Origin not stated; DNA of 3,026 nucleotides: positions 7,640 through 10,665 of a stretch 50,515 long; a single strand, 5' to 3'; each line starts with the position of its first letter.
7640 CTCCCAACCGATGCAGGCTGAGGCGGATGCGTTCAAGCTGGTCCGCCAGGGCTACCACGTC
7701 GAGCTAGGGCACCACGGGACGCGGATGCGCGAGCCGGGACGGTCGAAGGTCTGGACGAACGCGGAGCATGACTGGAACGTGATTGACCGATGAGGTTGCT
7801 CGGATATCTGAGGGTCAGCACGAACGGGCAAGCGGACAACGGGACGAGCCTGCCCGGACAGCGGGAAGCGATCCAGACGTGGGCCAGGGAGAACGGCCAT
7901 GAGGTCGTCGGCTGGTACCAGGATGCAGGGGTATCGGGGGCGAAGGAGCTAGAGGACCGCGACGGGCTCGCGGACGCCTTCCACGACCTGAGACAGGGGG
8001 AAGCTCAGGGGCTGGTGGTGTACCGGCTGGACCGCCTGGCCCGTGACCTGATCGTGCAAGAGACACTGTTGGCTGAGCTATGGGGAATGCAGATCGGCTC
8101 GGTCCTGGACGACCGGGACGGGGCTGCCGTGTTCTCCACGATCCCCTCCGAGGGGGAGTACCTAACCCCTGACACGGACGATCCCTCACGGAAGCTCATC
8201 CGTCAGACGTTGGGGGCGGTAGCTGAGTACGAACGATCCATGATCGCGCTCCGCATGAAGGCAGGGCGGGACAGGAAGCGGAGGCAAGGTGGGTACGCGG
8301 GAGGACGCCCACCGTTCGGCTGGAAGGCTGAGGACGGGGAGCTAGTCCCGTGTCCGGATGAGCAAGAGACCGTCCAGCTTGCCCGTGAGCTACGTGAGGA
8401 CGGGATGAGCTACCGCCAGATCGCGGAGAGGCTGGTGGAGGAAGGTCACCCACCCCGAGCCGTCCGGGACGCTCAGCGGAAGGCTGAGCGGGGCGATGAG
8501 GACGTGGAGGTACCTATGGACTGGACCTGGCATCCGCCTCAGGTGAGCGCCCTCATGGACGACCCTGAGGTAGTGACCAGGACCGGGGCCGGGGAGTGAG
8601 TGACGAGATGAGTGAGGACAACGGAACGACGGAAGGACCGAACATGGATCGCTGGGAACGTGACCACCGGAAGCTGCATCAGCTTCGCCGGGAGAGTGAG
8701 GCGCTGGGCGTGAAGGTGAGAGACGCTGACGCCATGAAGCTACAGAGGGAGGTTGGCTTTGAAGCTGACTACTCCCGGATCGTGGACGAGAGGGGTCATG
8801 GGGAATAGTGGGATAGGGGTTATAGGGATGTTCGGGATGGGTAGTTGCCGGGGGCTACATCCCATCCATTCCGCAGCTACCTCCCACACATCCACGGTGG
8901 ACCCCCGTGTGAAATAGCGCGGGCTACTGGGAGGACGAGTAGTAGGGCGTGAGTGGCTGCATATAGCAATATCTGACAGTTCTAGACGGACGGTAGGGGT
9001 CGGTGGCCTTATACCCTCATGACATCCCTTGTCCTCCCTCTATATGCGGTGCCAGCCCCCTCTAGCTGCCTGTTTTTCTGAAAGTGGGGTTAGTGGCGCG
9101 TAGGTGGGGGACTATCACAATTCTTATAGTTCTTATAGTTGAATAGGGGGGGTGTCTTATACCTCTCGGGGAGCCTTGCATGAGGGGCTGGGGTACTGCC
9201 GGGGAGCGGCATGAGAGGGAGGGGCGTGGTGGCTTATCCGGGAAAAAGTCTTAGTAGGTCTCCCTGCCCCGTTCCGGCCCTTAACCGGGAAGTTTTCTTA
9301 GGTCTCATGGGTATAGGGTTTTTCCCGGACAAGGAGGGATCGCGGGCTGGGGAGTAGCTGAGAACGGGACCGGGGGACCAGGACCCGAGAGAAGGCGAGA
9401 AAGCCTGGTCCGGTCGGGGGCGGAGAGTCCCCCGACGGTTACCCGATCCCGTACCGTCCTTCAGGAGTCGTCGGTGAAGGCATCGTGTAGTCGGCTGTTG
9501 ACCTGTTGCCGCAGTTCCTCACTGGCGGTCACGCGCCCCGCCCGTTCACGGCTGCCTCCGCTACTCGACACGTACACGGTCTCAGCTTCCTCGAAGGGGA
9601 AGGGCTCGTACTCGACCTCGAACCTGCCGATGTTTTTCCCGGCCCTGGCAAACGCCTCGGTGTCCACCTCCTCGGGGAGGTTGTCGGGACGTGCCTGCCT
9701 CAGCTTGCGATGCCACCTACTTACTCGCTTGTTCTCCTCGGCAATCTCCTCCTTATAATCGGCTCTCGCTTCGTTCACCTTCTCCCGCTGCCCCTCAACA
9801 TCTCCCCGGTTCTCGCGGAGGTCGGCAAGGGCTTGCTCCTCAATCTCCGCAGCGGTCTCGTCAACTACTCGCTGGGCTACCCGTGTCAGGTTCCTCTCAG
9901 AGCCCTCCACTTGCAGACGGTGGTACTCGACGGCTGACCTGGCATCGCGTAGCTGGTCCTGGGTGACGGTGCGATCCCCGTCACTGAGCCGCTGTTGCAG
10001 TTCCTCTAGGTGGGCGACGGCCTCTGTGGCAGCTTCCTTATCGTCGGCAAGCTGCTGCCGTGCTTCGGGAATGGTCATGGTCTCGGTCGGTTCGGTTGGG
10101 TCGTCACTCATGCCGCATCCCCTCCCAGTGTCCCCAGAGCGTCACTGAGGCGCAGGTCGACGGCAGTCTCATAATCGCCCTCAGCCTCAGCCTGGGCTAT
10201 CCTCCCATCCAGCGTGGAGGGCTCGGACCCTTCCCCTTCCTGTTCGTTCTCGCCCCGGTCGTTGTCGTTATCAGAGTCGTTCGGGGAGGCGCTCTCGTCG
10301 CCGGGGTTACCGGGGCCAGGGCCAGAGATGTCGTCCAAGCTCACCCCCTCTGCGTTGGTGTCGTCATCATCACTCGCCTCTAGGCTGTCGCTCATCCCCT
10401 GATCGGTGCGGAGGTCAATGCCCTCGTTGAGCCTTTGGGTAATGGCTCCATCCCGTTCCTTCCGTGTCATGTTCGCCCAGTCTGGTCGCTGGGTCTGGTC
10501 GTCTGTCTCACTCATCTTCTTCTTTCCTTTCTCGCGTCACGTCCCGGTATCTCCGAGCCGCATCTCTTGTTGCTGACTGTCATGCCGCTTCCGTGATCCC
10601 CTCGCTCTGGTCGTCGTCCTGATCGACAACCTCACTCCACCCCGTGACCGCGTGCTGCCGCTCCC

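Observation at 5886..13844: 7.96-kb integrative element in tRNA-Val(UAC), delimited by a perfect 45-bp direct repeat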

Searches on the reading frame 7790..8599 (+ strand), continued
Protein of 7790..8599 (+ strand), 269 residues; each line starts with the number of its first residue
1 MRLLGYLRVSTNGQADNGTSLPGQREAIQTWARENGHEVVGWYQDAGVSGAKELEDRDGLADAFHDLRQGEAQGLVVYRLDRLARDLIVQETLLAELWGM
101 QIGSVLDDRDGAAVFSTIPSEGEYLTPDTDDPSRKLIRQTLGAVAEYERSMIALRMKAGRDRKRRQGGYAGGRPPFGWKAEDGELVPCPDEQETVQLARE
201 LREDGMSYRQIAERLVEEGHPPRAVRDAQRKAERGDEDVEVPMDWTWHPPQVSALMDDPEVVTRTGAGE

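Call 78: find_encoding_contigs(protein=P0018, flank=8000, max_places=2)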
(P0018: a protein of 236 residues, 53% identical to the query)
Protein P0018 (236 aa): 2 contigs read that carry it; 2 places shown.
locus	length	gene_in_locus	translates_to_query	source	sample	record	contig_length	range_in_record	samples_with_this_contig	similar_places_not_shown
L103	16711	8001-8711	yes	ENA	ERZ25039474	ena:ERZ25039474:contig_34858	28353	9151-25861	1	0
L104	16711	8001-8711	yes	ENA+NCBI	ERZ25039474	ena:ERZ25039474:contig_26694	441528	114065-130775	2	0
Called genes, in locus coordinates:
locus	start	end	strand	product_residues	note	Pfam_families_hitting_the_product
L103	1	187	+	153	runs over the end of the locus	-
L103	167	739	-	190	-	-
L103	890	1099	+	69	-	-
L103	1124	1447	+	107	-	-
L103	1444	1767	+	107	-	-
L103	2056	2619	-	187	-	PF22945:LEM-3_GIY-YIG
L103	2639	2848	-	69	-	-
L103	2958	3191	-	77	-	-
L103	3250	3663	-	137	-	-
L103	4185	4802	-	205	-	-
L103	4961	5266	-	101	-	-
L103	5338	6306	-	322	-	PF03881:Fructosamin_kin, PF01636:APH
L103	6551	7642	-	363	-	PF02861:Clp_N, PF06689:zf-C4_ClpX, PF26580:Mtb12_C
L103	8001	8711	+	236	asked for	PF00239:Resolvase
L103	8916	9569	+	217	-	PF12728:HTH_17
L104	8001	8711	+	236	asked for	PF00239:Resolvase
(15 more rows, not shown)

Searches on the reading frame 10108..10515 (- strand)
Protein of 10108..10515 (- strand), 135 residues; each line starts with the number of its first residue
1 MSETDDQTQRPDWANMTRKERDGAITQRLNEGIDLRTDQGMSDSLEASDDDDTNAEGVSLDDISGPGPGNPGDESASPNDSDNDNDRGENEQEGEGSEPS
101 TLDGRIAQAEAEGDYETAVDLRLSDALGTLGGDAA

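Call 10: search_protein_families(library=pfam, max_evalue=0.1, proteins=[window:10108-10515:-])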
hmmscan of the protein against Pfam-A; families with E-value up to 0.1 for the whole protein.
window:10108-10515:- (135 aa): 0 families

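Call 11: search_protein_families(library=phrogs, max_evalue=0.01, proteins=[window:10108-10515:-])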
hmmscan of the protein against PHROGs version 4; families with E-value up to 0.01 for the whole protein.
window:10108-10515:- (135 aa): 0 families

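Call 13: search_protein_families(library=padloc, max_evalue=0.01, proteins=[window:10108-10515:-])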
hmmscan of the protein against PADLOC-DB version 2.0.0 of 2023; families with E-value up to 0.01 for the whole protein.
window:10108-10515:- (135 aa): 0 families

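Call 14: search_protein_families(library=ncbifam, max_evalue=0.01, proteins=[window:10108-10515:-])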
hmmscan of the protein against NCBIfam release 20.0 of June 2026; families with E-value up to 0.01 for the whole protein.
window:10108-10515:- (135 aa): 0 families
